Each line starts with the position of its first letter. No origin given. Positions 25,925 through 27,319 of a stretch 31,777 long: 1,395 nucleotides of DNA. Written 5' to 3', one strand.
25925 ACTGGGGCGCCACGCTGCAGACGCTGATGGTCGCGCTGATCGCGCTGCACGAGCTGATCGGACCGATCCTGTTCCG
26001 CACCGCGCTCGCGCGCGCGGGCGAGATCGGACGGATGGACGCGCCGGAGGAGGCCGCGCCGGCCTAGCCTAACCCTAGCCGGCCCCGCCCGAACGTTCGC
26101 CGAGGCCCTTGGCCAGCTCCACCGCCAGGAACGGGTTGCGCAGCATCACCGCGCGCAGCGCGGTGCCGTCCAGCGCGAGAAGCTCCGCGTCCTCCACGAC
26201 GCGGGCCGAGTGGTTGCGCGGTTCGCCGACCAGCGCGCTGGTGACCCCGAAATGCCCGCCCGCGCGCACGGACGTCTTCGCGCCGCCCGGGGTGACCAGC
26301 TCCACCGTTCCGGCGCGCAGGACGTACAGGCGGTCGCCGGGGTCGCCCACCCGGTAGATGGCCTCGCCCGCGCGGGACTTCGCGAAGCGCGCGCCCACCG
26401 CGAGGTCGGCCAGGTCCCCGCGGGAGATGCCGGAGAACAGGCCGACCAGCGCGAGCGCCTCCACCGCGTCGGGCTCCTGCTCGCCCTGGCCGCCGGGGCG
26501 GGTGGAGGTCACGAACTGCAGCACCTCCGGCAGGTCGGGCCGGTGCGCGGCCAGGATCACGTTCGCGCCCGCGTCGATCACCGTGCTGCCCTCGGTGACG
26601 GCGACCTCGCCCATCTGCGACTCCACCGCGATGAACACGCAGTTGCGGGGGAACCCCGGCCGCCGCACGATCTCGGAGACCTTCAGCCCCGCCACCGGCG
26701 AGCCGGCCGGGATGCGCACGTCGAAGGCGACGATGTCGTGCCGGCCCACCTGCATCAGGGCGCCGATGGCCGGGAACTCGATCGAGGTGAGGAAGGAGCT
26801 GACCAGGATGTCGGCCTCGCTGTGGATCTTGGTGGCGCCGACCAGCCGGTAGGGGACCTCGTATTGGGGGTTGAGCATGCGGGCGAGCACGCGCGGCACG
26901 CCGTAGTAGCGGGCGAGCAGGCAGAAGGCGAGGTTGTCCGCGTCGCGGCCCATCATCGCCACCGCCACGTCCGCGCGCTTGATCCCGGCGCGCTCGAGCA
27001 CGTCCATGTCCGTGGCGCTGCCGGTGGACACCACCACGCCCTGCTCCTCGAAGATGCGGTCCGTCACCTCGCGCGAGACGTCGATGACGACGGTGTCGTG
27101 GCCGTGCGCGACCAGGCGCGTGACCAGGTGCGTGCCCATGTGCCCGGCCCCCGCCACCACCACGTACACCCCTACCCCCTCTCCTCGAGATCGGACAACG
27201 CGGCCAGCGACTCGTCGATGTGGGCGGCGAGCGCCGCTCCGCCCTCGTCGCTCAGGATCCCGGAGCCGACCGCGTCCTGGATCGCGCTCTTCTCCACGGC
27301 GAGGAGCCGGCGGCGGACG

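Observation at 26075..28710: CPA1 antiporter with a dedicated RCK_N-RCK_C-cNMP-binding regulatory subunit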

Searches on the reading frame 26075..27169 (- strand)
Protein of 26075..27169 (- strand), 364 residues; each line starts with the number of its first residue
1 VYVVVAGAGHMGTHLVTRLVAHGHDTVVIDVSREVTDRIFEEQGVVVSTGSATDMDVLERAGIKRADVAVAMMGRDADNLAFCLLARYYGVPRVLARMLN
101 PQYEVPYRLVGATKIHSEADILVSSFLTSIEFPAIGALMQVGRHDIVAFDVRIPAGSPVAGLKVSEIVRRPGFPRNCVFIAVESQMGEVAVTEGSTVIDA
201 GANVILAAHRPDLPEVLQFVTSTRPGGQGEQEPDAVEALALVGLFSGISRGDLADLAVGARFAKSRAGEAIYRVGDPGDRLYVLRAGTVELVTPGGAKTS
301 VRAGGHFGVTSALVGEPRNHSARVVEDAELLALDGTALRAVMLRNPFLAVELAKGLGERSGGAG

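Call 5: search_protein_families(library=pfam, proteins=[window:26075-27169:-], max_evalue=0.01)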
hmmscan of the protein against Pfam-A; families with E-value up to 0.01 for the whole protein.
window:26075-27169:- (364 aa): 9 families
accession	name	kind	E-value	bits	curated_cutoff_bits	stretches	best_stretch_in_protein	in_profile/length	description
PF02254.24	TrkA_N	-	2.1e-23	83.3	23.8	1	3-117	1-115/116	TrkA-N domain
PF00027.35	cNMP_binding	-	1.8e-15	57.1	27.5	1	266-345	5-89/89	Cyclic nucleotide-binding domain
PF02080.26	TrkA_C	-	6.5e-07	29.6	27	1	150-218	3-68/71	TrkA-C domain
PF03446.21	NAD_binding_2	-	1.2e-05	25.8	21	1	4-74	3-64/161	NAD binding domain of 6-phosphogluconate dehydrogenase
PF05368.20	NmrA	-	0.00019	21.6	27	1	3-74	6-78/298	NmrA-like family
PF03807.23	F420_oxidored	-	0.0011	20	21.6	0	5-54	4-55/94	NADP oxidoreductase coenzyme F420-dependent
PF13478.12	XdhC_C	-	0.0014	19.6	29.7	1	3-77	1-79/125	XdhC Rossmann domain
PF13241.12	NAD_binding_7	-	0.0035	18.3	22.1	0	3-92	10-88/104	Putative NAD(P)-binding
PF02558.23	ApbA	-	0.0088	16.1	22.2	0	3-58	1-53/150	Ketopantoate reductase PanE/ApbA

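Call 6: search_protein_families(library=ncbifam, proteins=[window:26075-27169:-], max_evalue=0.01)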
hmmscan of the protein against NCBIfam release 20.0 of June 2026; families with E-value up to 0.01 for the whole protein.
window:26075-27169:- (364 aa): 27 families (the best 25 are shown)
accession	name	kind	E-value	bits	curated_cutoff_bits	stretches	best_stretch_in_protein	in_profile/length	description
NF007039.0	PRK09496.3-2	equivalog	2.5e-30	105.7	293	1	1-220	1-220/446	Trk system potassium transporter TrkA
NF007041.0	PRK09496.3-4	equivalog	3e-21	75.7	386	1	3-224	230-447/450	Trk system potassium transporter TrkA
NF007034.0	PRK09496.2-1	subfamily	7e-20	71.3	344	1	1-212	1-210/445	Trk system potassium transporter TrkA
NF007033.0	PRK09496.1-5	equivalog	1.4e-19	70.5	338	1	1-219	1-219/449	Trk system potassium transporter TrkA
NF007032.0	PRK09496.1-4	equivalog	4.6e-19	68.7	309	1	1-218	1-222/457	Trk system potassium transporter TrkA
NF007031.0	PRK09496.1-2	equivalog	7.9e-19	68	289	1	1-219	1-225/458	Trk system potassium transporter TrkA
NF007038.0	PRK09496.2-6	equivalog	1.1e-18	67.2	374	1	1-220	1-221/445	Trk system potassium transporter TrkA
NF007043.0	PRK09496.3-6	equivalog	9.8e-15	54.3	384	1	1-96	1-94/445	Trk system potassium transporter TrkA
NF007035.0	PRK09496.2-2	equivalog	1.1e-14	54.1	521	1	1-204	1-204/455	Trk system potassium transporter TrkA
NF007037.0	PRK09496.2-4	equivalog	2.8e-14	52.8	445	1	1-105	1-105/454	Trk system potassium transporter TrkA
NF007030.0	PRK09496.1-1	equivalog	2.1e-12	46.4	371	1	1-210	1-215/458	Trk system potassium transporter TrkA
NF007036.0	PRK09496.2-3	subfamily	9.3e-12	44.4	407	1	3-208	233-435/448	Trk system potassium transporter TrkA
NF007042.0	PRK09496.3-5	equivalog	6.9e-11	41.5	467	1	1-205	1-208/466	Trk system potassium transporter TrkA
NF007040.0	PRK09496.3-3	equivalog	1e-09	37.5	455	1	3-116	6-119/462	Trk system potassium transporter TrkA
NF007828.0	PRK10537.1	equivalog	5.5e-08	32.2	425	1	3-86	253-332/403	voltage-gated potassium channel protein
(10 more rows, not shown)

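Call 9: find_homologous_proteins(query=window:26075-27169:-)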
Query window:26075-27169:- (364 aa): 171 proteins with E <= 0.001 among 8000 candidates; the best 120 are listed.
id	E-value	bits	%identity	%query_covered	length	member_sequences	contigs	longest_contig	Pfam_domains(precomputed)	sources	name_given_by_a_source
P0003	2.4e-207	706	91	99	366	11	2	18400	PF02080.27,PF02254.25,PF03446.22,PF00027.36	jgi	jgi:trk system potassium uptake protein TrkA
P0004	5.5e-200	682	87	100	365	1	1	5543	PF02080.27,PF02254.25,PF03446.22,PF00027.36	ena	-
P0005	9.4e-195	664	86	99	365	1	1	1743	PF02080.27,PF02254.25,PF00027.36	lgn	-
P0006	1.5e-191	654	86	99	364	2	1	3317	PF02080.27,PF02254.25,PF03446.22,PF00027.36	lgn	-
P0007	1.5e-191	654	88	97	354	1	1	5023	PF02080.27,PF02254.25,PF00027.36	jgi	jgi:trk system potassium uptake protein TrkA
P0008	1.7e-180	617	80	100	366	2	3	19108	PF02080.27,PF02254.25,PF03446.22,PF00027.36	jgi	jgi:trk system potassium uptake protein TrkA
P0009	2.5e-178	610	79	99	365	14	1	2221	PF02080.27,PF02254.25,PF00027.36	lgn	-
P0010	6.6e-178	609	79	100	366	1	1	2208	PF02080.27,PF02254.25,PF00027.36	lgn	-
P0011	1.1e-177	608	77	100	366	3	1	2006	PF02080.27,PF02254.25,PF00027.36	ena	-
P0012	2.0e-177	607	79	98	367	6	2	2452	PF02080.27,PF02254.25,PF00027.36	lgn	-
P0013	1.8e-176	604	78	100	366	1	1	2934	PF02080.27,PF02254.25,PF03446.22,PF00027.36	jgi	jgi:trk/ktr system potassium uptake protein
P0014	9.5e-176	602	79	100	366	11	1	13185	PF02080.27,PF02254.25,PF00027.36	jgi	jgi:trk system potassium uptake protein TrkA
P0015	2.9e-175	600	78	100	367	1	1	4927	PF02080.27,PF02254.25,PF00027.36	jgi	jgi:trk system potassium uptake protein TrkA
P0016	5.9e-175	599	78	99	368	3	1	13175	PF02254.25,PF00027.36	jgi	jgi:trk system potassium uptake protein TrkA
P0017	2.4e-173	594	77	98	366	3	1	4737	PF02080.27,PF02254.25,PF00027.36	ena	-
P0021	5.8e-147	507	67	100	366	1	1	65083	PF02080.27,PF02254.25,PF00027.36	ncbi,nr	ncbi:MAG: NAD-binding protein [Acidobacteria bacterium]|nr:NAD-binding protein [Acidobacteriota bact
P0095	6.7e-130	451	59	98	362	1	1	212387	PF02080.27,PF02254.25,PF03446.22,PF00027.36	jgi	jgi:trk system potassium uptake protein TrkA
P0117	1.3e-121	424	58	98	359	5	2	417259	PF02080.27,PF02254.25,PF03446.22,PF00027.36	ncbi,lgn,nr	ncbi:MAG: NAD-binding protein [Vicinamibacteria bacterium]|nr:NAD-binding protein [Vicinamibacteria 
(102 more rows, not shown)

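Call 10: find_encoding_contigs(protein=P0117, flank=6000, max_places=2)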
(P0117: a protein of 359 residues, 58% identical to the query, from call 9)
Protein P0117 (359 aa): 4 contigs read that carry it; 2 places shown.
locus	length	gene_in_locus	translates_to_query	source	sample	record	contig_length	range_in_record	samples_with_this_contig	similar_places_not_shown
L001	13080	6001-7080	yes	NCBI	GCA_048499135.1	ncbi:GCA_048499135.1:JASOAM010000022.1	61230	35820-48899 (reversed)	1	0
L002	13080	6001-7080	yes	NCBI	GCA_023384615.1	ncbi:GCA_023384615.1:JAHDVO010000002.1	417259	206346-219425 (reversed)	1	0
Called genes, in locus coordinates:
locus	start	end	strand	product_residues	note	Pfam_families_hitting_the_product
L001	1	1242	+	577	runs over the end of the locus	PF00999:Na_H_Exchanger, PF02254:TrkA_N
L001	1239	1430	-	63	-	-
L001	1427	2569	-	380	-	PF00266:Aminotran_5, PF01212:Beta_elim_lyase (weak)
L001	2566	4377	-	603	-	PF00246:Peptidase_M14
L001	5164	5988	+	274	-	PF00999:Na_H_Exchanger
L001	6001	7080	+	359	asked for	PF02254:TrkA_N, PF03446:NAD_binding_2 (faint), PF02080:TrkA_C (weak), PF00027:cNMP_binding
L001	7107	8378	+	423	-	PF00999:Na_H_Exchanger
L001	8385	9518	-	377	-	PF13487:HD_5, PF01966:HD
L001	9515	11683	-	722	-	PF13646:HEAT_2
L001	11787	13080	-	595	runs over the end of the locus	PF26549:Tricorn_N, PF26550:Tricorn_2nd, PF07676:PD40, PF26549:Tricorn_N, PF26549:Tricorn_N, PF26550:Tricorn_2nd, PF26549:Tricorn_N, PF07676:PD40, +8 more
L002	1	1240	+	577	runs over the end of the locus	PF00999:Na_H_Exchanger, PF02254:TrkA_N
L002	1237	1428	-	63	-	-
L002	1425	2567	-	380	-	PF00266:Aminotran_5, PF01212:Beta_elim_lyase (weak)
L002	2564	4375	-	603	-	PF00246:Peptidase_M14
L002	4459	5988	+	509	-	PF00999:Na_H_Exchanger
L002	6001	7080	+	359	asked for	PF02254:TrkA_N, PF03446:NAD_binding_2 (faint), PF02080:TrkA_C (weak), PF00027:cNMP_binding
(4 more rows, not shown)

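Call 11: find_encoding_contigs(protein=P0021, flank=6000, max_places=2)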
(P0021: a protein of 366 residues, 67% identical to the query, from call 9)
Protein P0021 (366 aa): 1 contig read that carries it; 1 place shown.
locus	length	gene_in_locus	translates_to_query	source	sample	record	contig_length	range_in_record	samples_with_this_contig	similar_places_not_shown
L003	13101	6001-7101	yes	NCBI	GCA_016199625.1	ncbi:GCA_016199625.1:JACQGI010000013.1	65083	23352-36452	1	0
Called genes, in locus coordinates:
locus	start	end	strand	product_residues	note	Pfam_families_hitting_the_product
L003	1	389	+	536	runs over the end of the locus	PF21088:MS_channel_1st, PF00924:MS_channel_2nd, PF21082:MS_channel_3rd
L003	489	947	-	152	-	-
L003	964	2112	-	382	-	PF00089:Trypsin, PF13365:Trypsin_2, PF17820:PDZ_6 (faint), PF00595:PDZ (faint), PF13180:PDZ_2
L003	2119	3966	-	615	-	PF02771:Acyl-CoA_dh_N, PF02770:Acyl-CoA_dh_M, PF00441:Acyl-CoA_dh_1, PF08028:Acyl-CoA_dh_2 (weak), PF21263:Acyl-CoA-dh_C (faint), PF21343:ACAD9-ACADV_C (weak)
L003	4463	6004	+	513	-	PF00999:Na_H_Exchanger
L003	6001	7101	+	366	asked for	PF02254:TrkA_N, PF02080:TrkA_C (weak), PF00027:cNMP_binding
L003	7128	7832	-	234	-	PF05552:MS_channel_1st_1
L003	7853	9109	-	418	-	-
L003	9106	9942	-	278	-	PF05116:S6PP (faint), PF08282:Hydrolase_3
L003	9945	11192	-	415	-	PF21969:MGS_GT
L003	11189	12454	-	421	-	PF00999:Na_H_Exchanger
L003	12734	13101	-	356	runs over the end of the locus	PF01594:AI-2E_transport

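Call 12: find_encoding_contigs(protein=P0095, flank=6000, max_places=2)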
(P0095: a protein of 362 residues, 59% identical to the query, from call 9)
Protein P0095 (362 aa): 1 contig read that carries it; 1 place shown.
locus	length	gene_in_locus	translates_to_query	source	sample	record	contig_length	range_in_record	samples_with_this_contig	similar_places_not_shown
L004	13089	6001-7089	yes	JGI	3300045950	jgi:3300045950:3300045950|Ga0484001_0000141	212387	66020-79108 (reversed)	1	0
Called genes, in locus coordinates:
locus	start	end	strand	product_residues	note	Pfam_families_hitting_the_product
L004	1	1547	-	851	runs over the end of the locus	PF00989:PAS, PF08448:PAS_4, PF13426:PAS_9, PF08447:PAS_3 (faint), PF00512:HisKA, PF02518:HATPase_c, PF00072:Response_reg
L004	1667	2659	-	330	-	PF00072:Response_reg, PF00990:GGDEF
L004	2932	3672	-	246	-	-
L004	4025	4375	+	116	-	-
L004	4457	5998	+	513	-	PF00999:Na_H_Exchanger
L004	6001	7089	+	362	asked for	PF02254:TrkA_N, PF03446:NAD_binding_2 (faint), PF02080:TrkA_C, PF00027:cNMP_binding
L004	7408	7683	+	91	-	PF11604:CusF_Ec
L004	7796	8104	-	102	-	PF13560:HTH_31, PF01381:HTH_3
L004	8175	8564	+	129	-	PF00072:Response_reg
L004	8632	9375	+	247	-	PF07238:PilZ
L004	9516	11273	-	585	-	-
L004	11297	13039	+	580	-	PF13360:PQQ_2, PF13570:Beta-prop_ACSF4 (faint)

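Call 31: search_solved_structures(query=A1, max_evalue=0.001, show_alignments=3)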
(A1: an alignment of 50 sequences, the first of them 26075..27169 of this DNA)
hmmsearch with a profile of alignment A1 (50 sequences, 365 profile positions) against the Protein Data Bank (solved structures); distinct sequences matched with E-value up to 0.001: 207 (the best 60 are shown).
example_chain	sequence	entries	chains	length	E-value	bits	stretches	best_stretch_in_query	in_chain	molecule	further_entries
9ya0_MA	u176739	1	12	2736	7.3e-35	123.8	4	224-348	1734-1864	PCR12, TGME49_219070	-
5dyk_A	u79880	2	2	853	7.7e-33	117.1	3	239-334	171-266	CGMP-dependent protein kinase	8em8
5ezr_A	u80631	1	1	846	1.2e-31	113.2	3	237-340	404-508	cGMP-dependent protein kinase, putative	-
4rz7_A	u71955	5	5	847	1.2e-31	113.2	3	237-340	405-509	cGMP-dependent protein kinase, putative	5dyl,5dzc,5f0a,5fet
9p74_A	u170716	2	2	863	1.3e-31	113.1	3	237-340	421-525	cGMP-dependent protein kinase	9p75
4g65_A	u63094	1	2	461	1.2e-26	96.8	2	1-223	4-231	Trk system potassium uptake protein trkA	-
4j9u_E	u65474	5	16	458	4.1e-26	95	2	1-223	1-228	Potassium uptake protein TrkA | Potassium transporter peripheral membrane component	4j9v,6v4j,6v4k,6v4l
1lss_A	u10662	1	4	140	1.4e-23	86.7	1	1-117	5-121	Trk system potassium uptake protein trkA homolog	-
3of1_A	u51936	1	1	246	2.2e-22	82.7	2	237-340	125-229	cAMP-dependent protein kinase regulatory subunit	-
5kbf_A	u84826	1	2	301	4.6e-20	75.1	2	220-341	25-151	CAMP-dependent protein kinase regulatory subunit, putative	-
4z07_A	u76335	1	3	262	6.2e-19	71.4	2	232-341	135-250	cGMP-dependent protein kinase 1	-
3shr_A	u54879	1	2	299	8.7e-19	70.9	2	232-341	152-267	cGMP-dependent protein kinase 1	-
7ssb_A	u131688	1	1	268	1.7e-18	70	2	232-341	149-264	cGMP-dependent protein kinase 1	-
7lv3_A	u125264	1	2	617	1.2e-17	67.2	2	232-341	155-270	Isoform Beta of cGMP-dependent protein kinase 1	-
4din_B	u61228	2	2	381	1.9e-17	66.5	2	243-343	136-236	cAMP-dependent protein kinase type I-beta regulatory subunit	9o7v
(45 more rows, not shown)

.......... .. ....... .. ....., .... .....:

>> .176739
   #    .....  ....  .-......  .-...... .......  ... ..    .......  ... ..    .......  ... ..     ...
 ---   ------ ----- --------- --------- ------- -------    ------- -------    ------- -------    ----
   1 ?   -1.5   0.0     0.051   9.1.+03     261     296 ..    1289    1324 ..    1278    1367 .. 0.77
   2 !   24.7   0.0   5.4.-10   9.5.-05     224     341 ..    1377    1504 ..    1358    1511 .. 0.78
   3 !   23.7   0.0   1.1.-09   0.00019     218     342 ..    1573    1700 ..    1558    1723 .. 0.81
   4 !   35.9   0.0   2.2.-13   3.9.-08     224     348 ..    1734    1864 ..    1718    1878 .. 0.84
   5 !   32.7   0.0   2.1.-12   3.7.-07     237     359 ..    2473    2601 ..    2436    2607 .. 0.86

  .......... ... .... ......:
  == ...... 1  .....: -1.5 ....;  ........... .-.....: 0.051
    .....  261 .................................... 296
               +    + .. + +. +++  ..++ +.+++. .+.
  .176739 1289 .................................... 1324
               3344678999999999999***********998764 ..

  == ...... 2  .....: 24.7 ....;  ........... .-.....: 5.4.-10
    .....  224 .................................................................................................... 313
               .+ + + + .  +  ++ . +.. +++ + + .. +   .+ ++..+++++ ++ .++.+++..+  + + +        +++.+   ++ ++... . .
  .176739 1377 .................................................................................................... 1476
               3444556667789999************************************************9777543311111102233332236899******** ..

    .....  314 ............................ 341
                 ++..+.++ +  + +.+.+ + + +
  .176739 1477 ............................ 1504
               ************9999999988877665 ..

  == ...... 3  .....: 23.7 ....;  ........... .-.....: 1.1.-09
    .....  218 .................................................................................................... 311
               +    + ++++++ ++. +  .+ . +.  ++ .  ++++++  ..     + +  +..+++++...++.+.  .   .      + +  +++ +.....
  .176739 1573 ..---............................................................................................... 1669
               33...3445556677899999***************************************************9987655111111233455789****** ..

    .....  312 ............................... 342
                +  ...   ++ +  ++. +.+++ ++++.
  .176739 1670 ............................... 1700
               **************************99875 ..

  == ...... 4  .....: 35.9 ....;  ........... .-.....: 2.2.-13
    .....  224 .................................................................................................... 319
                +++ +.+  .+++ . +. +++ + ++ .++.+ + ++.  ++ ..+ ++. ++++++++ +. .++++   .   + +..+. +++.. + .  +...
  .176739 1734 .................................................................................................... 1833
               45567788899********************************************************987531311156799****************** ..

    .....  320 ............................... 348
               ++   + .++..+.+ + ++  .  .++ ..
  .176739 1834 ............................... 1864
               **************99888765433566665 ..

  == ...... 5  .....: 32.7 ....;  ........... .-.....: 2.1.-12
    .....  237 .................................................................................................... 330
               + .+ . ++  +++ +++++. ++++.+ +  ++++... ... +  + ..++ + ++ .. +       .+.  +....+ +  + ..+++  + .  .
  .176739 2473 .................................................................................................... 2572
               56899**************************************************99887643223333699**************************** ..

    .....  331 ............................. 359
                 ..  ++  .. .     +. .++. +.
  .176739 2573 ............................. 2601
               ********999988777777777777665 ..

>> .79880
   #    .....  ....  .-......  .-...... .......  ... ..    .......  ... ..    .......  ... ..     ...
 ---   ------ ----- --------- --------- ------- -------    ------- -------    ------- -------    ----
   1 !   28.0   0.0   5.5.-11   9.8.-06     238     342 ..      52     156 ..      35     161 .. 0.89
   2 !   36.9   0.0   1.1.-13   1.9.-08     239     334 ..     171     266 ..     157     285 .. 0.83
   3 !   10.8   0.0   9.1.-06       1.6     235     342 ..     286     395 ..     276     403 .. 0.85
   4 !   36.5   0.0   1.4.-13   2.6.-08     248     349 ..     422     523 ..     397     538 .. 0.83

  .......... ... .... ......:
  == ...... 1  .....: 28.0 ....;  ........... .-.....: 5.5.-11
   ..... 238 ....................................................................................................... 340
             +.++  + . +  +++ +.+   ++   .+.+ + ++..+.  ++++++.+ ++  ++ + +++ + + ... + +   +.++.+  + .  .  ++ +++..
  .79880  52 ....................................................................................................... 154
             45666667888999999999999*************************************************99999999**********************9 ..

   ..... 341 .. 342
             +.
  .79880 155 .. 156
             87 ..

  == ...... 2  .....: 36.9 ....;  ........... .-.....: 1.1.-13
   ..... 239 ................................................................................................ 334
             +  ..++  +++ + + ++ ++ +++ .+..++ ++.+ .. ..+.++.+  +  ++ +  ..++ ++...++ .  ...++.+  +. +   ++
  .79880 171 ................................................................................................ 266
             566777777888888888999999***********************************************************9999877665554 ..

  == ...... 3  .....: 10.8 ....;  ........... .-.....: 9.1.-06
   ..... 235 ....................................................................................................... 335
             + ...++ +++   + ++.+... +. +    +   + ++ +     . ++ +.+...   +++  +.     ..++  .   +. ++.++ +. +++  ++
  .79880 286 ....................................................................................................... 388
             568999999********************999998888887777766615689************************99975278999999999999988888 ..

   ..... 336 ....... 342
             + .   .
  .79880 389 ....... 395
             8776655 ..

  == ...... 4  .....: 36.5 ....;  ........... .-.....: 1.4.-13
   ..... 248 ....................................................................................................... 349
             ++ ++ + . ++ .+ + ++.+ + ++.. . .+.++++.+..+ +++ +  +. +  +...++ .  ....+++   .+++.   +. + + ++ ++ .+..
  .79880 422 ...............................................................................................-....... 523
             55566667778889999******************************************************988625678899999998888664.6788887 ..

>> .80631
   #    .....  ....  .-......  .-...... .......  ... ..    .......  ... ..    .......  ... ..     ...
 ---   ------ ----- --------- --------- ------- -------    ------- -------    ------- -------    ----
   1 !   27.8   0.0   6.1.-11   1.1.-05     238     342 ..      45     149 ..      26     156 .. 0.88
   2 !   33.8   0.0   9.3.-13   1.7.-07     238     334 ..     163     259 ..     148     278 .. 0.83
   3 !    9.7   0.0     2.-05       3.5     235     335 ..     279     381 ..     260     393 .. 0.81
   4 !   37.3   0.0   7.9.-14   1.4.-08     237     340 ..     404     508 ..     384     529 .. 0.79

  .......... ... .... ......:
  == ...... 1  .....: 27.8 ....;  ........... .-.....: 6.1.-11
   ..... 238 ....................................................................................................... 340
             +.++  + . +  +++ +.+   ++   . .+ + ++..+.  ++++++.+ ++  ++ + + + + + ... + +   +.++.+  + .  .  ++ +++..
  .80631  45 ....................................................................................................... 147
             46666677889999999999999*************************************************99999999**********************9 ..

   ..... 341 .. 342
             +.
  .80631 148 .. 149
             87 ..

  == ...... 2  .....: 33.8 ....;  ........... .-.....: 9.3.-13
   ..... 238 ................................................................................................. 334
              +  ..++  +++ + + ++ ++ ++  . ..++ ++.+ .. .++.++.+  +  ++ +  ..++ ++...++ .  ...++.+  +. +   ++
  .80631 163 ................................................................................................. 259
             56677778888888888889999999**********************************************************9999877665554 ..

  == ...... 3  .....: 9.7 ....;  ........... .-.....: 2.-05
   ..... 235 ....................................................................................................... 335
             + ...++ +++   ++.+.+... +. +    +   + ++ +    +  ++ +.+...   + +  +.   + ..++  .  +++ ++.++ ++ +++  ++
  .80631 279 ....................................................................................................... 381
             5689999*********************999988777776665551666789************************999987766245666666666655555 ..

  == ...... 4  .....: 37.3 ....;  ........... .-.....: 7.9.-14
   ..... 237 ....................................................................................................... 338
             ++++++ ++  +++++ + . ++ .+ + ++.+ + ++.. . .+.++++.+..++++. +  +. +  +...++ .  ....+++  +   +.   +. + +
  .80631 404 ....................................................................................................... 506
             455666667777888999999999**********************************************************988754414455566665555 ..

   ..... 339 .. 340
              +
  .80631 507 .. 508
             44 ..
